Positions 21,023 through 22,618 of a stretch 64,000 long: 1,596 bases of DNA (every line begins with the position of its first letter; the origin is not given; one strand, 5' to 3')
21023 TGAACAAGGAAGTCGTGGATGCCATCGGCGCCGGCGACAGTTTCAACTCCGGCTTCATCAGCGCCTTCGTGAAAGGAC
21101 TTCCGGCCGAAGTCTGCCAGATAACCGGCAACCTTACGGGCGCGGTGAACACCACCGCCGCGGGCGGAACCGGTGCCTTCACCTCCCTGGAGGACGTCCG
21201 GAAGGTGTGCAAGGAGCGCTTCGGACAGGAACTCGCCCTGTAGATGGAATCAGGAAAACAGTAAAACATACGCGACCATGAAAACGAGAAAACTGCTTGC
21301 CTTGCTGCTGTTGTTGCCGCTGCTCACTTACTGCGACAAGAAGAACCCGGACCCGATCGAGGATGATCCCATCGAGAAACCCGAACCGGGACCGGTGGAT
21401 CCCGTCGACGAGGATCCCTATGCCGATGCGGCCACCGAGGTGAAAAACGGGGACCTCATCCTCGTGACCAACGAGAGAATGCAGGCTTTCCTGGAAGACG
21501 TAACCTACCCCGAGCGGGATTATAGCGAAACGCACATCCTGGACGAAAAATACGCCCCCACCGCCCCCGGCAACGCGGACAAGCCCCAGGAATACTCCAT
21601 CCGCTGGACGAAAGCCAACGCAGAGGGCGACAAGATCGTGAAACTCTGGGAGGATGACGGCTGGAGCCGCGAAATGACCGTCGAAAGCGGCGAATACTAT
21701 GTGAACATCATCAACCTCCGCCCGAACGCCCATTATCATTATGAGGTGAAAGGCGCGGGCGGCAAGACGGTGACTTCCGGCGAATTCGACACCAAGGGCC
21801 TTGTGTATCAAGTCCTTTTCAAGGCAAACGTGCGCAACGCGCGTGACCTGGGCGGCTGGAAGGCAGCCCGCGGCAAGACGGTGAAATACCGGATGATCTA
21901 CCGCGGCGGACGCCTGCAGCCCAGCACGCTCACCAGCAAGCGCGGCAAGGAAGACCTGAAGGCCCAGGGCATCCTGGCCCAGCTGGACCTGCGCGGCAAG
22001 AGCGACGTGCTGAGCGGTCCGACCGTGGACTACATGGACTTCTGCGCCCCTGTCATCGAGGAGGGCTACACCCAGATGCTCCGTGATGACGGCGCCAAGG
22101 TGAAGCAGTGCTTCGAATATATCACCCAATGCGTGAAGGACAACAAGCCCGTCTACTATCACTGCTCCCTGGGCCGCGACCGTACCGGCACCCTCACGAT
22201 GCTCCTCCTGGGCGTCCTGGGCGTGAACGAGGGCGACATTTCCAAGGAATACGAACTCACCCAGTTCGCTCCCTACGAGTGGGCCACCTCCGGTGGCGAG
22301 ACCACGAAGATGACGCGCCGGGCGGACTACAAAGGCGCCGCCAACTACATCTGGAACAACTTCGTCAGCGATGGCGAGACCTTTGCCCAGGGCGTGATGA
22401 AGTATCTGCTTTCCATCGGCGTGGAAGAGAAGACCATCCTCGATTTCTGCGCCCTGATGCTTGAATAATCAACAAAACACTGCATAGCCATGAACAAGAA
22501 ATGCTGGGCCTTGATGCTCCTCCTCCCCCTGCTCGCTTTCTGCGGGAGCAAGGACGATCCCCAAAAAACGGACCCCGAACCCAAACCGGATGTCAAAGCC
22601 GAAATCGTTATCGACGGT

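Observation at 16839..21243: Possible aldolase-free galactosamine route: kinase, AgaS, then KbaZ-type 4-epimerase to fructose-6-P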

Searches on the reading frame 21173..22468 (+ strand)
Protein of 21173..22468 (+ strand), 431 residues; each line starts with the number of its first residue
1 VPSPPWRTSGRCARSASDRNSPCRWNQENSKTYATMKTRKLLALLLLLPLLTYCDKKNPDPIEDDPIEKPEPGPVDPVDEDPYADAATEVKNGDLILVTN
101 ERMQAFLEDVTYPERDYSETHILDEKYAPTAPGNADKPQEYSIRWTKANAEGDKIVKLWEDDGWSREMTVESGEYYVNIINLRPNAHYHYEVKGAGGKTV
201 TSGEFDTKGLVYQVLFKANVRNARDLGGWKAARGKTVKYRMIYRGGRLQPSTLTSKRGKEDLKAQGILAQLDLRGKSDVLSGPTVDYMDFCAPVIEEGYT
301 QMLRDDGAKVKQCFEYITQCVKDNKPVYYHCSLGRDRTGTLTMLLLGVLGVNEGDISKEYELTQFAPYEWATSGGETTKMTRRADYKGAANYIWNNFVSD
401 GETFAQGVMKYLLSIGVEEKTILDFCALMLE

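Call 3: search_protein_families(library=pfam, proteins=[window:21173-22468:+])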
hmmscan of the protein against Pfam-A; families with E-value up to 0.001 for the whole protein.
window:21173-22468:+ (431 aa): 4 families
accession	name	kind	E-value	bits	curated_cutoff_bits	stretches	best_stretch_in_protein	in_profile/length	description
PF13350.11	Y_phosphatase3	-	4e-30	106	22.2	1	219-429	5-238/240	Tyrosine phosphatase family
PF22785.1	Tc-R-P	-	1.5e-05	26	27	1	309-342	64-97/106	Polymorphic toxin system, DSP-PTPase phosphatase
PF00782.25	DSPc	-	0.00071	19.8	33.5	0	309-343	58-92/133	Dual specificity phosphatase, catalytic domain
PF03162.18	Y_phosphatase2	-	0.00084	19.4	27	0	307-362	76-129/165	Tyrosine phosphatase family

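Call 4: search_protein_families(library=ncbifam, proteins=[window:21173-22468:+])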
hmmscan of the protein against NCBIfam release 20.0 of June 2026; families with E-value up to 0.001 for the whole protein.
window:21173-22468:+ (431 aa): 0 families

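Call 76: search_protein_families(library=pfam, proteins=[window:21278-22468:+], max_evalue=0.01)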
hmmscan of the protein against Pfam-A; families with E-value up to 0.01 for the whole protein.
window:21278-22468:+ (396 aa): 6 families
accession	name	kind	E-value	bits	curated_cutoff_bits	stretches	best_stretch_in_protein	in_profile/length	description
PF13350.11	Y_phosphatase3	-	3.2e-30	106.3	22.2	1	184-394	5-238/240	Tyrosine phosphatase family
PF22785.1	Tc-R-P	-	1.3e-05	26.1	27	1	274-307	64-97/106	Polymorphic toxin system, DSP-PTPase phosphatase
PF00782.25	DSPc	-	0.00063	20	33.5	1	274-308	58-92/133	Dual specificity phosphatase, catalytic domain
PF03162.18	Y_phosphatase2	-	0.00074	19.6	27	1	272-327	76-129/165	Tyrosine phosphatase family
PF22784.1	PTP-SAK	-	0.0032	17.9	27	1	274-321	72-119/153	Swiss Army Knife protein, DSP-PTPase phosphatase domain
PF00102.32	Y_phosphatase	-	0.0041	17.2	20.9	1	277-315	153-195/234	Protein-tyrosine phosphatase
